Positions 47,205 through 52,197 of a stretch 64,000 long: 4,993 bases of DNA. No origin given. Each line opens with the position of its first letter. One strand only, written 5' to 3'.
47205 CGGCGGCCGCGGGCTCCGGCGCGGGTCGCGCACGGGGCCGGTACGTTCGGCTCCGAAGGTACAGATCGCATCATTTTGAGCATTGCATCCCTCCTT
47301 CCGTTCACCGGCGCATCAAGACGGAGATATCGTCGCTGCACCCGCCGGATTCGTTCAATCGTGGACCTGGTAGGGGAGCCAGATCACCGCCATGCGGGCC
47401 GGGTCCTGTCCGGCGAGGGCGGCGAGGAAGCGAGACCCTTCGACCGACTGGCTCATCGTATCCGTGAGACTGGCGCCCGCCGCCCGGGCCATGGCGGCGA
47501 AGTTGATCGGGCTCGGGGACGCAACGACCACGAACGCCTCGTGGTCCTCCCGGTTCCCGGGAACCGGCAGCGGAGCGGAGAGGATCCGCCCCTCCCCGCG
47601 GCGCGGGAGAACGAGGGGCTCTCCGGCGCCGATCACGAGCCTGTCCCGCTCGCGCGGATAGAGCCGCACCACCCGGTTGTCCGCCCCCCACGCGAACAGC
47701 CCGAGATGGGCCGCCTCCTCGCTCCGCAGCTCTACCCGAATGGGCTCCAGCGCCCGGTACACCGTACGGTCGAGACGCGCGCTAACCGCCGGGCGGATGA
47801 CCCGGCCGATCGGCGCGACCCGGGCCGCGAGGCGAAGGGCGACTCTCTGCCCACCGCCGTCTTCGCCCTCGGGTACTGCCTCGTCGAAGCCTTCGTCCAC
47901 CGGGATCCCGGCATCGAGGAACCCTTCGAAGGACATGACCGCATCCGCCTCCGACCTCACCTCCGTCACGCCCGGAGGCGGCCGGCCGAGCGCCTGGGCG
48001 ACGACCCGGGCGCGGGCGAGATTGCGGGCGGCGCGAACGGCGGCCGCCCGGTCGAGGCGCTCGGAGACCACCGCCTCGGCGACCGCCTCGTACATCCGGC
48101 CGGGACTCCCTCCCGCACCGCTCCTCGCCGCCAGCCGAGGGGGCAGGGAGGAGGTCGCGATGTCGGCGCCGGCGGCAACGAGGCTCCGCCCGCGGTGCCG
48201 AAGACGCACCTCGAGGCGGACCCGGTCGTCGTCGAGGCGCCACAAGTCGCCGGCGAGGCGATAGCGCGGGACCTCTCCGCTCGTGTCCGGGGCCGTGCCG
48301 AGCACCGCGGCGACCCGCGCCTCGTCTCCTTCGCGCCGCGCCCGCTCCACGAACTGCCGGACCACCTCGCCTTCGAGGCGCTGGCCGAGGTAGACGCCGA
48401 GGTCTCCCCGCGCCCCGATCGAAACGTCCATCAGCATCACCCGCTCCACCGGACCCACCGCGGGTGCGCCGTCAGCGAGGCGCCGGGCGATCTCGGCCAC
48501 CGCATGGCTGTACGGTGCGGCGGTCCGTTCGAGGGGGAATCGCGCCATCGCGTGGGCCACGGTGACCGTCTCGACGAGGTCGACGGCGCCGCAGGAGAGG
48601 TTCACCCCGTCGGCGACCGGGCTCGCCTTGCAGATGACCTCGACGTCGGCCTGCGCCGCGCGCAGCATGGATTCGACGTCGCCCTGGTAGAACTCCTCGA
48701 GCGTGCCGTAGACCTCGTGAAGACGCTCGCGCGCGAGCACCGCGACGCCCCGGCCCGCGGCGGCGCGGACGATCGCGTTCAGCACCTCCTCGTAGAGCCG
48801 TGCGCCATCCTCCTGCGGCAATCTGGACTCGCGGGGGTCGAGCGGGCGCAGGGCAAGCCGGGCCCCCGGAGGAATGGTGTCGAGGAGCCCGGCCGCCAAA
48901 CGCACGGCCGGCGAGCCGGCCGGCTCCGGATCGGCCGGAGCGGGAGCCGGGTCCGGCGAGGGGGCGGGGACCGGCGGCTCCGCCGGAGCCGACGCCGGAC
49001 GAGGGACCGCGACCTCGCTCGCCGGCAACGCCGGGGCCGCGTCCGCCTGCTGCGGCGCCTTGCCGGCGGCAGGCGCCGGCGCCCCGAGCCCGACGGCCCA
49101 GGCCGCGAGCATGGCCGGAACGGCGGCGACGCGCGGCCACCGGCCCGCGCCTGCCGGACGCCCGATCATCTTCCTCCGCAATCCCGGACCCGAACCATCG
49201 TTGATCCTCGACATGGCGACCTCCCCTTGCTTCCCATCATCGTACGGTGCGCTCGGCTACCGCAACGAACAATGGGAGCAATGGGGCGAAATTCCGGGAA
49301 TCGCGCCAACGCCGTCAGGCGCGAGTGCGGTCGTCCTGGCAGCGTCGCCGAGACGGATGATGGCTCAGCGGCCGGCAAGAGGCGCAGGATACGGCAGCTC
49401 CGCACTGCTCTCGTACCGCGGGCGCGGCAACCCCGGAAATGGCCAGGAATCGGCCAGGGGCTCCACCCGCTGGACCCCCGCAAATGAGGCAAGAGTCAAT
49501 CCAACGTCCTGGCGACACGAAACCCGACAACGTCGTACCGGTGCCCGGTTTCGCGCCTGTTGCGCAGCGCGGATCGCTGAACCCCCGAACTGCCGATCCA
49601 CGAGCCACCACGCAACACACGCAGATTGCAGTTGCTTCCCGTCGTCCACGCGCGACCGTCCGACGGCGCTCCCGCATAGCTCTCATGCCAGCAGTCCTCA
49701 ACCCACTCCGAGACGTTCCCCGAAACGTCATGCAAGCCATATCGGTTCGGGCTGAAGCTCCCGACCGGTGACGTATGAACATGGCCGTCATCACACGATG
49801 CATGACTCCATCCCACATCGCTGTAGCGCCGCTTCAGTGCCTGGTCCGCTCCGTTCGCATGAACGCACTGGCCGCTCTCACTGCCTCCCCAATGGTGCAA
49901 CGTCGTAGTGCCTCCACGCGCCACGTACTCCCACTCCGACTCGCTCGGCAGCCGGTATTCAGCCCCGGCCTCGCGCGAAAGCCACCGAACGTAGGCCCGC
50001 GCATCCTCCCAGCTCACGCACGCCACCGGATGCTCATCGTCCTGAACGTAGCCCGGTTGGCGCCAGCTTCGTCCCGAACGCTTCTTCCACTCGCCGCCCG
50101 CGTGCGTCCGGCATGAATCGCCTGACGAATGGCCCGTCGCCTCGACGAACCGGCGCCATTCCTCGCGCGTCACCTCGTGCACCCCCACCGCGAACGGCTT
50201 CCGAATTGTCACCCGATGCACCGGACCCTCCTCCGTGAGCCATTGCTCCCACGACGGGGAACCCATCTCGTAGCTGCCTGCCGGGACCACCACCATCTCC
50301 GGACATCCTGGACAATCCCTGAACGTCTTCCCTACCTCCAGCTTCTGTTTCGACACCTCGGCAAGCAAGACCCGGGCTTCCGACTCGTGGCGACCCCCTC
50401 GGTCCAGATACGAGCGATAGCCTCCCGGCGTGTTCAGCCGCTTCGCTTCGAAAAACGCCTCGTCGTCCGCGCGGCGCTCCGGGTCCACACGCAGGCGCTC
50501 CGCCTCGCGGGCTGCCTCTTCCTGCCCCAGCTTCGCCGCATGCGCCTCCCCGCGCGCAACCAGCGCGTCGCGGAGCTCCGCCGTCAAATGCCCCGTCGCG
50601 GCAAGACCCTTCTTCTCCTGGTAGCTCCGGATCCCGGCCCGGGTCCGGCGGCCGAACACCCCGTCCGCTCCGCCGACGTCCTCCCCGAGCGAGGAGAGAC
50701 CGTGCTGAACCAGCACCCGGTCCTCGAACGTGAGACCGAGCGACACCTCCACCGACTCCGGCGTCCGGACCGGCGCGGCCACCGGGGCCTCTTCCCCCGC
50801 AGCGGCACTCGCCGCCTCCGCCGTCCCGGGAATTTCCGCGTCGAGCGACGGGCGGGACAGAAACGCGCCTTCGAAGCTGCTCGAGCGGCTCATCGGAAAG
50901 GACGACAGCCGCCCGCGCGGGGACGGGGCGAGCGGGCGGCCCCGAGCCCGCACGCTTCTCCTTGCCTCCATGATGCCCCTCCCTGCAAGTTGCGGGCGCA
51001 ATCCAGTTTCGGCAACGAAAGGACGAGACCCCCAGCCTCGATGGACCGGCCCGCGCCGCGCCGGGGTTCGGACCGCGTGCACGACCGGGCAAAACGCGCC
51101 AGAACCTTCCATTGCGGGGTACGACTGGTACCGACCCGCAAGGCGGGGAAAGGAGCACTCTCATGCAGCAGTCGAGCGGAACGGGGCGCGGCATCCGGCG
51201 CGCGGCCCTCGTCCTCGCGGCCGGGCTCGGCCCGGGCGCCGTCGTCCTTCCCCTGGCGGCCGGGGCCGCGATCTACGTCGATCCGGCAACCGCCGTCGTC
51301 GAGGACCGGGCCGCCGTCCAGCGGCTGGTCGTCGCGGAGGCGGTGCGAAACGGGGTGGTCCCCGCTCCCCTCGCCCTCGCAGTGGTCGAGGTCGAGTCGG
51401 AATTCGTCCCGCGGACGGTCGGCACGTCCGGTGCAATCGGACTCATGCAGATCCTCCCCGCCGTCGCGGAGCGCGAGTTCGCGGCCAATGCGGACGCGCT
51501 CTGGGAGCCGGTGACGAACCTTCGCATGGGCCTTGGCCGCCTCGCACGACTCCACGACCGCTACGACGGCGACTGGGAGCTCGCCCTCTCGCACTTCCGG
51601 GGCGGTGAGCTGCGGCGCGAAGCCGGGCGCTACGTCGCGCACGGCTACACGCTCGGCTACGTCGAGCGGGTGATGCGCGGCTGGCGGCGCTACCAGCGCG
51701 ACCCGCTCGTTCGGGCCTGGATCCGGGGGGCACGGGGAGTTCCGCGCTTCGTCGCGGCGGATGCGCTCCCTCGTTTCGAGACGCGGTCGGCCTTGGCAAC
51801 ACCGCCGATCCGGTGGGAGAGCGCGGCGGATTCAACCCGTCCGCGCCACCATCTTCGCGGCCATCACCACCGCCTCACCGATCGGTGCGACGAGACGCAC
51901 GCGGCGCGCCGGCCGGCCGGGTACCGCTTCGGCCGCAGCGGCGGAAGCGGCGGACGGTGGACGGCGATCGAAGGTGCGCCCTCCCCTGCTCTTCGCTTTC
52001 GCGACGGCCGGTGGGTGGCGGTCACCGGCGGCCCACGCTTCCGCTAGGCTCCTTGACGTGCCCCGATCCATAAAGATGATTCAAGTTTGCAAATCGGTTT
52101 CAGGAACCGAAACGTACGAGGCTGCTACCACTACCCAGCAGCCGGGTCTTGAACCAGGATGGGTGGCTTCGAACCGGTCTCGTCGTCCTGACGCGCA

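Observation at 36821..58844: Four paralogous caspase-like (C14) / peptidoglycan-binding / FGE-domain mosaic proteins clustered with other envelope proteases in ~22 kb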

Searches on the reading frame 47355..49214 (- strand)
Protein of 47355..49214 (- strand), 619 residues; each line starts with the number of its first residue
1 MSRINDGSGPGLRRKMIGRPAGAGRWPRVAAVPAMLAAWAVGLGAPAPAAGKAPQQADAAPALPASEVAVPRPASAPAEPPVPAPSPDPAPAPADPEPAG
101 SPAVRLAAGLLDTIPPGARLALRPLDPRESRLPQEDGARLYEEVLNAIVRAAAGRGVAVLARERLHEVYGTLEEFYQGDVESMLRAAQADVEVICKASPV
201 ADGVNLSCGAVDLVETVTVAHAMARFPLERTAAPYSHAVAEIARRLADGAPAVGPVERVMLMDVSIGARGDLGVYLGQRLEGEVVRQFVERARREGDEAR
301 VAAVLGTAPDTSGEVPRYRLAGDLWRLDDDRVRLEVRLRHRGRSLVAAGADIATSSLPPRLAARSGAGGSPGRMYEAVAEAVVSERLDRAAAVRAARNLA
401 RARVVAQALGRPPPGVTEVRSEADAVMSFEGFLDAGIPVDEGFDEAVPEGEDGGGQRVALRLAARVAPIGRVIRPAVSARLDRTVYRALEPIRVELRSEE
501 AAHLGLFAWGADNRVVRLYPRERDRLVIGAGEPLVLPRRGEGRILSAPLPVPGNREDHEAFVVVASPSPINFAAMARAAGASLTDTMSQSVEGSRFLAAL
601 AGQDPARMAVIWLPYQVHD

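Call 8: search_protein_families(library=pfam, proteins=[window:47355-49214:-], max_evalue=0.01)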
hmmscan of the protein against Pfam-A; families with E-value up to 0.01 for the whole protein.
window:47355-49214:- (619 aa): 1 family
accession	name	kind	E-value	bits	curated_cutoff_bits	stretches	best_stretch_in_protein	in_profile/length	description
PF14326.11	DUF4384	-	0.00063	20.2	27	1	486-541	2-58/81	Domain of unknown function (DUF4384)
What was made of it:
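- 47355..49214 (-): DUF4384-type periplasmic protein (about 604-619 aa; start uncertain). Pfam DUF4384 20.2 bits, below the cut-off of 27 (call 8).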

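Call 25: search_protein_families(library=ncbifam, proteins=[window:47355-49214:-], max_evalue=0.01)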
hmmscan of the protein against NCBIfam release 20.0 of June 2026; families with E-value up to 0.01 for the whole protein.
window:47355-49214:- (619 aa): 0 families

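Call 26: search_protein_families(library=padloc, proteins=[window:47355-49214:-], max_evalue=0.01)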
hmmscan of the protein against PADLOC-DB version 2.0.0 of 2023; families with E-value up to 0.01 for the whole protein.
window:47355-49214:- (619 aa): 0 families

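Call 57: search_protein_families(library=pfam, max_evalue=1, proteins=[window:47355-49214:-])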
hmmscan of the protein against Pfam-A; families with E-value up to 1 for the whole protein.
window:47355-49214:- (619 aa): 1 family
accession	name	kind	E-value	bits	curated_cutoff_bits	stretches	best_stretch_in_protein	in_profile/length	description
PF14326.11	DUF4384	-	0.00063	20.2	27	1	486-541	2-58/81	Domain of unknown function (DUF4384)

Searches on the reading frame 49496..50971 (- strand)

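Call 5: search_protein_families(library=pfam, proteins=[window:49496-50971:-], max_evalue=0.01)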
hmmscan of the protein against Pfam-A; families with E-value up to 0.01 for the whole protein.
window:49496-50971:- (491 aa): 2 families
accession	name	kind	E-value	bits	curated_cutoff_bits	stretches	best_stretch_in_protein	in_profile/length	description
PF03781.23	FGE-sulfatase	-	5.5e-64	216.7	23.3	1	223-488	2-255/255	Sulfatase-modifying factor enzyme 1-like domain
PF01471.23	PG_binding_1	-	2.2e-10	41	23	1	83-137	3-57/57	Putative peptidoglycan binding domain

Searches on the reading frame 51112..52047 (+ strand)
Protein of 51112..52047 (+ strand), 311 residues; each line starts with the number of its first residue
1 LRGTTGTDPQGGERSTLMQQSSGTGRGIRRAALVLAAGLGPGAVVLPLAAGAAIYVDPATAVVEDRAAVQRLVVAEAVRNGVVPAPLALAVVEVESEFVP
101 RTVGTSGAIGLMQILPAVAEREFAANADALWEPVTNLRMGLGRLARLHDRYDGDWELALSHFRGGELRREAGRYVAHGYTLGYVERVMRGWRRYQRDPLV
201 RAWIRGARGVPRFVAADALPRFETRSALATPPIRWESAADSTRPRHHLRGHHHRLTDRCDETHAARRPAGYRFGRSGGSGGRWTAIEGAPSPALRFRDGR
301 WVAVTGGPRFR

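Call 8: search_protein_families(library=pfam, proteins=[window:51112-52047:+], max_evalue=0.01)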
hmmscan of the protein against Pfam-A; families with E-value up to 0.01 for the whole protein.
window:51112-52047:+ (311 aa): 1 family
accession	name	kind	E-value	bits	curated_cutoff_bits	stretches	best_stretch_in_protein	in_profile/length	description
PF01464.25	SLT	-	3.7e-16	59.2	21.3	1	79-168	8-100/117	Transglycosylase SLT domain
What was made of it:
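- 51112..52047 (+): Lytic transglycosylase (SLT), first gene of the core operon. The likely start is the ATG at about 51163. Pfam SLT 59.2 bits (call 8).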

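Call 25: search_protein_families(library=ncbifam, proteins=[window:51112-52047:+], max_evalue=0.01)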
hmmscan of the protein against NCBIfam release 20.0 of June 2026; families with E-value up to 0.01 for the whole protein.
window:51112-52047:+ (311 aa): 5 families
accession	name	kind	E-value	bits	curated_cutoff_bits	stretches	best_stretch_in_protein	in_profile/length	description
NF047373.1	BB0259_flg_lyt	exception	4.1e-07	29.2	234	1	74-165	552-646/705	flagellar assembly lytic transglycosylase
NF008050.0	PRK10783.1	equivalog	1.4e-06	26.9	508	1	72-168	106-204/457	murein transglycosylase D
NF008670.0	PRK11671.1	equivalog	1.5e-06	27.7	375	1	63-151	185-281/359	membrane-bound lytic murein transglycosylase MltC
NF008631.0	PRK11619.1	equivalog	0.00015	20.2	536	1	78-156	487-572/644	murein transglycosylase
NF012014.0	PRK15470.1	equivalog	0.0011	18.7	233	1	60-126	28-95/203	membrane-bound lytic murein transglycosylase EmtA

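Call 26: search_protein_families(library=padloc, proteins=[window:51112-52047:+], max_evalue=0.01)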
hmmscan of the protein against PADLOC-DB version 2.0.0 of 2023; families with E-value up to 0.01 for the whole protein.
window:51112-52047:+ (311 aa): 0 families
